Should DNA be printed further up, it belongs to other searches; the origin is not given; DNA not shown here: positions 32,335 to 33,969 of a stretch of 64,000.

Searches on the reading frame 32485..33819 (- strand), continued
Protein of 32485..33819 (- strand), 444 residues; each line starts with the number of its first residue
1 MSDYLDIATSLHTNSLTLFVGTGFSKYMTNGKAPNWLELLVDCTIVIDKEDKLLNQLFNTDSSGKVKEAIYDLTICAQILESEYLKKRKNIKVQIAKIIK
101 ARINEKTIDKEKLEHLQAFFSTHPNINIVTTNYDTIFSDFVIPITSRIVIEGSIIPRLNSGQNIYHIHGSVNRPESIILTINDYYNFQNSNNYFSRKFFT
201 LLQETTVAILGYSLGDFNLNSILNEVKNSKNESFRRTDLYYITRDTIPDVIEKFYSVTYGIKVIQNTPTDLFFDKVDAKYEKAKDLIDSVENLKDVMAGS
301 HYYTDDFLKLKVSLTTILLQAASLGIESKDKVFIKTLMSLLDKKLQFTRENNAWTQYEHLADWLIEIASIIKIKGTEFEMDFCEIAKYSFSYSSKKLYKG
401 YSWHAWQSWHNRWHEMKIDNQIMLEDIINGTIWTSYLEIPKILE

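Call 44: search_solved_structures(query=A2, max_evalue=1)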
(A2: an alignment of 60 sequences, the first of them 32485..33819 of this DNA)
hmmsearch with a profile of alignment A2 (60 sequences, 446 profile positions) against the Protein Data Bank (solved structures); distinct sequences matched with E-value up to 1: 19.
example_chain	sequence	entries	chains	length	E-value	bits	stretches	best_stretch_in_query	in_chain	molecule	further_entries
8wkt_A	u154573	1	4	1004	7.9e-14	54.3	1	124-268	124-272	SIR2-like domain-containing protein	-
8k98_C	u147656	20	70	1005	7.9e-14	54.3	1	124-268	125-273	a protein | SIR2-like domain-containing protein | SIR2 family protein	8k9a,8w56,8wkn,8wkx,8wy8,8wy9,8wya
8wks_A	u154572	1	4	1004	3e-12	49.1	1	124-268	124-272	SIR2-like domain-containing protein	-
8wyb_A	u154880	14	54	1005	3e-12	49.1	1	124-268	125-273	SIR2-like domain-containing protein | DSR2 H171A | DSR2(H171A)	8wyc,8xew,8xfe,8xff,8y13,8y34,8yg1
8wfn_A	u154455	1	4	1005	3.7e-11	45.5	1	124-268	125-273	SIR2-like domain-containing protein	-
7uxt_B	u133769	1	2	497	4.8e-11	45.1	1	115-288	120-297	USG protein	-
8zsf_D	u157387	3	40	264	2.9e-09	39.2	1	107-228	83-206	Sir2 family NAD-dependent protein deacetylase | KomC, SIR2 domain protein, NADase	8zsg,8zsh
6lhx_A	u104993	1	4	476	8.8e-09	37.7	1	111-237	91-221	ThsA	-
8wc0_A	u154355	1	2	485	1.4e-08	37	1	121-232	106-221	NAD(+) hydrolase ThsA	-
8bto_A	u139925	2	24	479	6.9e-08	34.7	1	111-237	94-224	NAD(+) hydrolase ThsA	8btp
8zsi_E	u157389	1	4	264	9.3e-08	34.3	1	107-228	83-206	Sir2 family NAD-dependent protein deacetylase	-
9xvc_H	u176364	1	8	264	1.1e-07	34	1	107-228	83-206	KomC(H146N), a SIR2-domain NADase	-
9r3e_B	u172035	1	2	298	3.1e-06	29.3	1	15-249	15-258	Protein FAM118B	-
9v0g_E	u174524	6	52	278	5.4e-06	28.5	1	127-233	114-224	NAD-dependent protein deacetylase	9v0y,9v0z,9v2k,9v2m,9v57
9r0p_B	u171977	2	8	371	5.7e-06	28.4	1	15-249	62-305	Protein FAM118B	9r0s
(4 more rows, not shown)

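Call 47: predict_structure(alignment_id=A2)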
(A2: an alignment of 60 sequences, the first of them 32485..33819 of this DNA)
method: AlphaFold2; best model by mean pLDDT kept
length: 444 residues; sequences in the alignment: 60
mean_pLDDT: 86.4   pTM: 0.73
mean pLDDT of the five models: 86.4, 86.3, 85.7, 84.7, 83.9
residues with pLDDT >= 90: 211; 70-90: 204; 50-70: 29; < 50: 0
segments of 3 or more residues with pLDDT < 50: none
pLDDT, mean of each block of 10 residues (from residue 1): 80 87 93 92 91 89 84 90 93 94 94 94 89 90 85 63 84 88 75 73 85 76 71 68 90 82 90 93 77 81 82 81 81 93 92 88 92 93 96 92 94 91 94 92 89
secondary structure, 60 per line:
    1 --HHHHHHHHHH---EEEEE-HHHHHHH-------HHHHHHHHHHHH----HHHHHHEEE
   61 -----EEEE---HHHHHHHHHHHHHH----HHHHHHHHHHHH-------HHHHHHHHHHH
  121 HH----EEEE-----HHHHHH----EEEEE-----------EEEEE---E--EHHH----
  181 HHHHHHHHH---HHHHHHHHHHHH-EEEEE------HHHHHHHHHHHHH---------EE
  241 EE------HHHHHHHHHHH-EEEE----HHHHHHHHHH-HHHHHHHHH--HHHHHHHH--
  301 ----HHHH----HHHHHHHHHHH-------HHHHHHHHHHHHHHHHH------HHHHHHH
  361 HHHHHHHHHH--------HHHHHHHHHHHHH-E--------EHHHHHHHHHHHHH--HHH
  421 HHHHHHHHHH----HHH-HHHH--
elements in order: H3-12 E16-20 H22-28 H36-47 H52-57 E58-60 E66-69 H73-86 H91-102 H110-122 E127-130 H136-141 E146-150 E162-166 H181-189 H193-204 E206-210 H217-229 E239-242 H249-259 E261-264 H269-278 H280-288 H291-298 H305-308 H313-323 H331-347 H354-370 H379-391 H403-415 H418-430 H439-442

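Call 50: fold_search(model_id=the predicted structure, library=pdb)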
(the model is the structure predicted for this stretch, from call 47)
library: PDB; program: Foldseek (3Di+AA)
matches with E <= 10: 460; with E <= 0.001: 95
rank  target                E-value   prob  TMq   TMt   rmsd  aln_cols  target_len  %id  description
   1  8w56_B                1.5e-10  1.00  0.48  0.24  18.9       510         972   14  Cryo-EM structure of DSR2-DSAD1 state 1 (released 2024-05-01)
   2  8wkt_B                3.5e-10  1.00  0.47  0.23  19.9       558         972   15  Cryo-EM structure of DSR2-DSAD1 complex (released 2024-05-22)
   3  8wkn_B                4.4e-10  1.00  0.46  0.23  19.3       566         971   14  Cryo-EM structure of DSR2-DSAD1 (released 2024-05-01)
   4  8wyb_C                8.2e-10  1.00  0.44  0.23  18.6       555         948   14  Cryo-EM structure of DSR2 (H171A)-tube-NAD+ complex (released 2024-04-10)
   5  8k9a_D                8.6e-10  1.00  0.46  0.23  18.2       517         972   14  Cryo-EM structure of DSR2-DSAD1 state 2 (released 2024-05-01)
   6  8wyb_A                9.0e-10  1.00  0.46  0.23  18.4       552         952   14  Cryo-EM structure of DSR2 (H171A)-tube-NAD+ complex (released 2024-04-10)
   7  8zc9_B                9.5e-10  1.00  0.46  0.23  20.1       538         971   14  The Cryo-EM structure of DSR2-Tail tube-NAD+ complex (released 2024-09-11)
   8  8wkx_A                1.0e-09  1.00  0.46  0.22  18.4       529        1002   14  Cryo-EM structure of DSR2 (released 2024-05-22)
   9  8wyb_B                1.1e-09  1.00  0.45  0.23  18.8       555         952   14  Cryo-EM structure of DSR2 (H171A)-tube-NAD+ complex (released 2024-04-10)
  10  8yg1_A                1.1e-09  1.00  0.45  0.22  19.4       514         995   14  The Dimer Structure of DSR2 alone (released 2025-03-05)
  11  8wkt_A                1.1e-09  1.00  0.46  0.23  16.9       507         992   15  Cryo-EM structure of DSR2-DSAD1 complex (released 2024-05-22)
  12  8wy8_B                1.3e-09  1.00  0.45  0.23  18.0       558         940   15  Cryo-EM structure of DSR2 apo complex (released 2024-04-10)
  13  8wya_B                1.4e-09  1.00  0.46  0.24  17.7       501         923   15  Cryo-EM structure of DSR2-tube complex (released 2024-04-10)
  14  8ykf_B                1.4e-09  1.00  0.46  0.22  17.8       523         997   15  The DSR2-DSAD1 complex with DSAD1 on the opposite sides (released 2024-08-14)
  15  8wy8_A                1.5e-09  1.00  0.47  0.24  18.9       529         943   15  Cryo-EM structure of DSR2 apo complex (released 2024-04-10)
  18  8zc9_A                2.3e-09  1.00  0.48  0.23  19.0       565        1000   14  The Cryo-EM structure of DSR2-Tail tube-NAD+ complex (released 2024-09-11)
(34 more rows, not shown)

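Call 62: search_protein_families(library=pfam, alignment_id=A4, max_evalue=0.00001)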
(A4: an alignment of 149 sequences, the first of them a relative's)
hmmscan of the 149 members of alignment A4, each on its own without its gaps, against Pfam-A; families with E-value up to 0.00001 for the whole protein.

A. member 1, L082:460-990:+ (176 aa): 0 families

B. families by the number of members that match (of 149 scanned): 111 families (the first 25 are shown)
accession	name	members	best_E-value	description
PF12728.13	HTH_17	5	6.2e-10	Helix-turn-helix domain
PF01471.23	PG_binding_1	4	9.6e-32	Putative peptidoglycan binding domain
PF00589.27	Phage_integrase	2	1.9e-40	Phage integrase family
PF01497.23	Peripla_BP_2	2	4.8e-32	Periplasmic binding protein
PF00581.25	Rhodanese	2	6.2e-23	Rhodanese-like domain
PF01872.23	RibD_C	2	5.1e-21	RibD C-terminal domain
PF13304.12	AAA_21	2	2.5e-15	AAA domain, putative AbiEii toxin, Type IV TA system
PF14559.12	TPR_19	2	6.8e-14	Tetratricopeptide repeat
PF01510.30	Amidase_2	2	3.3e-13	N-acetylmuramoyl-L-alanine amidase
PF04471.18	Mrr_cat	2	5.5e-12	Restriction endonuclease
PF13428.12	TPR_14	2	1.1e-11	Tetratricopeptide repeat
PF02463.25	SMC_N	2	2.6e-11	RecF/RecN/SMC N terminal domain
PF01381.28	HTH_3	2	2.3e-09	Helix-turn-helix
PF10459.15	Peptidase_S46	1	2.7e-199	Peptidase S46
PF00909.26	Ammonium_transp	1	1.7e-109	Ammonium Transporter Family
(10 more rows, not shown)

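Call 63: search_protein_families(library=padloc, alignment_id=A4, max_evalue=0.00001)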
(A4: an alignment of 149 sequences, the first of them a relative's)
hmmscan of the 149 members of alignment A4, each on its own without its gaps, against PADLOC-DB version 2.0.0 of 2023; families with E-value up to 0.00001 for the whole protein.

A. member 1, L082:460-990:+ (176 aa): 0 families

B. families by the number of members that match (of 149 scanned): 261 families (the first 25 are shown)
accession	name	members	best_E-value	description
PDLC04135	mad3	2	2.4e-56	mads_3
PDLC02980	AriA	2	4.9e-17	-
PDLC04541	PDC-M25A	2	2.9e-15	-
PDLC04140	mad8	2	7.3e-15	mads_8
PDLC02914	ATPase-Toprim_I-B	2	1.2e-14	-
PDLC04164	AriA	2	5.9e-12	-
PDLC02335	AbiLi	2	4.2e-11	AbiLi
PDLC03859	LmuB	2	4.4e-10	-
PDLC04734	PDC-M62A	2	1.1e-09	-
PDLC00281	PtuA1|PtuA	2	1.7e-09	AAA ATPase domain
PDLC04133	mad1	2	1.2e-07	mads_1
PDLC03596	REase_MTase_IIG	1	6.7e-257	Type IIG restriction enzyme-methyltransferase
PDLC04890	PDC-S06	1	3.4e-109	-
PDLC04886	PDC-S06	1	3.3e-73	-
PDLC03612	REase_MTase_IIG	1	1.1e-62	Type IIG restriction enzyme-methyltransferase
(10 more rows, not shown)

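Call 65: search_protein_families(library=phrogs, proteins=[window:32485-33819:-], max_evalue=0.01)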
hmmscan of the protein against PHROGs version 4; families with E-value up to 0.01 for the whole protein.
window:32485-33819:- (444 aa): 3 families
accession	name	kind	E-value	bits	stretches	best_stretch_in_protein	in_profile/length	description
phrog_7567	-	unknown function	6.4e-89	299.6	1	1-428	1-418/434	-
phrog_2695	-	unknown function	4.7e-28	99.5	1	18-229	16-242/531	-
phrog_35181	-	unknown function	6.3e-24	85.6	1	293-425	5-137/156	-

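Call 66: search_dna_similar(query=window:32485-33819:-, collection=phages, mode=protein, max_rows=25)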
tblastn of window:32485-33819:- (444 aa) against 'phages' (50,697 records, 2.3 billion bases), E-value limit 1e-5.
No match.

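Call 68: search_dna_similar(query=window:32485-33819:-, collection=plasmids, mode=protein, max_rows=25)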
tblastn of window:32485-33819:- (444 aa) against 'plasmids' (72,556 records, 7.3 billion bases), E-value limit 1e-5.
Records with a match: 143; places in all: 148; records where one place covers at least 80% of the query: 124.
Best place of each record, by identity: <60% 143.
By first word of the organism name: Escherichia 121; Bacillus 13; Salmonella 2; Proteus 2; Klebsiella 2; Gordonia 1; Haloarcula 1; Acetoanaerobium 1.
By predicted mobility (MOB-suite, as given by PLSDB): non-mobilizable 118; mobilizable 16; conjugative 9.
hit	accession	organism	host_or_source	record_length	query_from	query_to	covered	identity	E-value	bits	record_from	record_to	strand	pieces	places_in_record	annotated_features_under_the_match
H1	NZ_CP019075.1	Escherichia coli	Homo sapiens,Rectal Swab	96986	1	428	96%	36.1%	1e-51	230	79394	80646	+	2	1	SIR2 family protein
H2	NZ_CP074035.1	Escherichia coli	Pig,pure culture,Rectal Swab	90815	1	428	96%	35.7%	2e-63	228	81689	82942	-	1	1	SIR2 family protein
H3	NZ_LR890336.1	Escherichia coli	Homo sapiens,blood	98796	1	428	96%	35.4%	1e-63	229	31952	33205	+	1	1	SIR2 family protein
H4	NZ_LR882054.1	Escherichia coli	Sus scrofa domesticus,pig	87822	1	428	96%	35.4%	1e-63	229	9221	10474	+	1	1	SIR2 family protein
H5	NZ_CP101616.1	Escherichia coli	giant panda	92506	1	428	96%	35.4%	1e-63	229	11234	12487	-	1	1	SIR2 family protein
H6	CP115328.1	Escherichia coli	dog,pure culture,urine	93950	1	428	96%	35.4%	1e-63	229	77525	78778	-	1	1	SIR2 family protein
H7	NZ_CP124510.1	Escherichia coli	environmental: river near WWTP effluent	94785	1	428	96%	35.4%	1e-63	229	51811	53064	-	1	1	SIR2 family protein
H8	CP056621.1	Escherichia coli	culture,Wastewater influent sample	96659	1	428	96%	35.4%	1e-63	229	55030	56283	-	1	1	SIR2 family protein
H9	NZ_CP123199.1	Escherichia coli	-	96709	1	428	96%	35.4%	1e-63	229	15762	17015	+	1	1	SIR2 family protein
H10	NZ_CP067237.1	Escherichia coli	cell culture,surface water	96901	1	428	96%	35.4%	1e-63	229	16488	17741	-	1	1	SIR2 family protein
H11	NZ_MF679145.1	Escherichia coli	Homo sapiens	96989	1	428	96%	35.4%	1e-63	229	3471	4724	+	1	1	SIR2 family protein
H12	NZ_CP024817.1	Escherichia coli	Homo sapiens,urine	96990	1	428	96%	35.4%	1e-63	229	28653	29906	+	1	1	SIR2 family protein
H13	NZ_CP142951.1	Escherichia coli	Homo sapiens,cell culture,rectal swab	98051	1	428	96%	35.4%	1e-63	229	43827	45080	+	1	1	SIR2 family protein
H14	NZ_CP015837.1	Escherichia coli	Homo sapiens,urine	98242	1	428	96%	35.4%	1e-63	229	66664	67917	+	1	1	SIR2 family protein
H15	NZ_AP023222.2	Escherichia coli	Homo sapiens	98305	1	428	96%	35.4%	1e-63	229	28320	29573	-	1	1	SIR2 family protein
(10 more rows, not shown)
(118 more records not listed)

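Call 70: get_annotated_region(hit=H3, flank=6000)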
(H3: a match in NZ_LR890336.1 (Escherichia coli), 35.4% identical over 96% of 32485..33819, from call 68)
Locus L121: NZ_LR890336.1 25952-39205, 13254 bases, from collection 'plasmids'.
description: Escherichia coli strain MINF_9A isolate MINF_9A plasmid 3, complete sequence
organism: Escherichia coli (NCBI taxid 562)
taxonomy: Bacteria; Pseudomonadota; Gammaproteobacteria; Enterobacterales; Enterobacteriaceae; Escherichia; Escherichia coli
host: -; source: Homo sapiens,blood; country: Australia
typing (MOB-suite, as given by PLSDB): non-mobilizable; replicon IncHI1B
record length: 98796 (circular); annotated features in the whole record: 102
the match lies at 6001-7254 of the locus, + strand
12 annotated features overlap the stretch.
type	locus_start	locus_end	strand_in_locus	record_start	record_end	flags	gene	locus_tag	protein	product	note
CDS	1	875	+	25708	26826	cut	-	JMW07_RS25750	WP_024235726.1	phage antirepressor KilAC domain-containing protein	-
CDS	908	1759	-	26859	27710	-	-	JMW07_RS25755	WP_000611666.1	phage repressor protein C1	-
CDS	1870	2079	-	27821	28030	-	-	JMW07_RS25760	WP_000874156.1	hypothetical protein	-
CDS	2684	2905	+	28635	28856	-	-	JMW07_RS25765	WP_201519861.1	creatininase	-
CDS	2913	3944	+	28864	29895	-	-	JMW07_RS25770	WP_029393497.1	site-specific integrase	GO:0015074 - DNA integration [Evidence IEA]; GO:0006310 - DNA recombination [Evidence IEA]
CDS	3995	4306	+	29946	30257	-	-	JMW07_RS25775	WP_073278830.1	lysogeny establishment protein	-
CDS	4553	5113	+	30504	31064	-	-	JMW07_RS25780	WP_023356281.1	Ref family protein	-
CDS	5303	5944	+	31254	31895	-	-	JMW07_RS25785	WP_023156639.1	hypothetical protein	-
CDS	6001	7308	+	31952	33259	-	-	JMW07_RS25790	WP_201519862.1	SIR2 family protein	-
CDS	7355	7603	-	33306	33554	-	-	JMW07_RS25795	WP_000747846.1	hypothetical protein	-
CDS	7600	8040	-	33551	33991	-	-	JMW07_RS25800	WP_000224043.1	hypothetical protein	-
CDS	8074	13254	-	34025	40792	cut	-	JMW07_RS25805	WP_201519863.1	N-6 DNA methylase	GO:0006306 - DNA methylation [Evidence IEA]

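Call 75: get_annotated_region(hit=H11, flank=3000)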
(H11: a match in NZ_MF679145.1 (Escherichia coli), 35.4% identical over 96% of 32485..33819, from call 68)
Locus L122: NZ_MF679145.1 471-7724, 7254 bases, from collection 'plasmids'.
description: Escherichia coli plasmid pBJ114-96, complete sequence
organism: Escherichia coli (NCBI taxid 562)
taxonomy: Bacteria; Pseudomonadota; Gammaproteobacteria; Enterobacterales; Enterobacteriaceae; Escherichia; Escherichia coli
host: -; source: Homo sapiens; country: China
typing (MOB-suite, as given by PLSDB): non-mobilizable; replicon IncY
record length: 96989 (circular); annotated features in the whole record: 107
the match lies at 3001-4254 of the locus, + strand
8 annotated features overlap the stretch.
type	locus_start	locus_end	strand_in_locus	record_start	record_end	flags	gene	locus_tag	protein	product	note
CDS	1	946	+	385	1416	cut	-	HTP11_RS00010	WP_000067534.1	site-specific integrase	GO:0015074 - DNA integration [Evidence IEA]; GO:0006310 - DNA recombination [Evidence IEA]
CDS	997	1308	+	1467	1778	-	-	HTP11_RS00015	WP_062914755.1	hypothetical protein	-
CDS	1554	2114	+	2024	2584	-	-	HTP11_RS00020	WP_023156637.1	Ref family protein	-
CDS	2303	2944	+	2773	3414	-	-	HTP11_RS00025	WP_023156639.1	hypothetical protein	-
CDS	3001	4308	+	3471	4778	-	-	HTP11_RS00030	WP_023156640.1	SIR2 family protein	-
CDS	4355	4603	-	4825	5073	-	-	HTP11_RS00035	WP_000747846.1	hypothetical protein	-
CDS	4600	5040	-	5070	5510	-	-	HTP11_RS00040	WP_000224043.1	hypothetical protein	-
CDS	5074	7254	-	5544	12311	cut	-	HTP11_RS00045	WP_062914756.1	N-6 DNA methylase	-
